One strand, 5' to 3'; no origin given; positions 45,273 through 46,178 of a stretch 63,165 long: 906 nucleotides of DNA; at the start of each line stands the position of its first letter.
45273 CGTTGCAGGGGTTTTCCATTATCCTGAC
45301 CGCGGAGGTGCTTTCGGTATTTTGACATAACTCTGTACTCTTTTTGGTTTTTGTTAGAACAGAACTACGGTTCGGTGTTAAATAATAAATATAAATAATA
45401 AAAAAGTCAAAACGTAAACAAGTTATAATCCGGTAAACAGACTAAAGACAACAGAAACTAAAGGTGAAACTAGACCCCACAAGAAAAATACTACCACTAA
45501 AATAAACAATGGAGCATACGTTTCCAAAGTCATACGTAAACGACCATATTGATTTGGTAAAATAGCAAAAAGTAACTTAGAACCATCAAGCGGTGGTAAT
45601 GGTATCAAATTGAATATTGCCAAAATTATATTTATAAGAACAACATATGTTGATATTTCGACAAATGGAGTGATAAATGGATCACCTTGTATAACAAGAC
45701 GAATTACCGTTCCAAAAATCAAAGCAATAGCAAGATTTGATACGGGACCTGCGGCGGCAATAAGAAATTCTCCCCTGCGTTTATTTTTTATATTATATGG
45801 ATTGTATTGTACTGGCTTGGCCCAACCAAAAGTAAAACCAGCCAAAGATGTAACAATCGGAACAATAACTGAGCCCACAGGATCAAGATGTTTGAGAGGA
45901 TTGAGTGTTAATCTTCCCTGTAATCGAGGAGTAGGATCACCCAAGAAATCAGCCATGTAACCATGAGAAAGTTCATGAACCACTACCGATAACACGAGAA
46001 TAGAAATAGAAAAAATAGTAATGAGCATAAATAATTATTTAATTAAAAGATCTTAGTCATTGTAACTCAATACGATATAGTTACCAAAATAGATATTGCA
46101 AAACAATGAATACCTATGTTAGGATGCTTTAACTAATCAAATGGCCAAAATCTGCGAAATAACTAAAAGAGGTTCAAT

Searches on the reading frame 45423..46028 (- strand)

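Call 16: search_protein_families(library=pfam, proteins=[window:45423-46028:-], max_evalue=0.01)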
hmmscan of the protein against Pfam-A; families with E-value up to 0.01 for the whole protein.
window:45423-46028:- (201 aa): 1 family
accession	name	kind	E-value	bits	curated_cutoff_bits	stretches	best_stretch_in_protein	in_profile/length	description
PF02163.28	Peptidase_M50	-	5.6e-15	55.7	27.2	2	123-165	160-202/221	Peptidase family M50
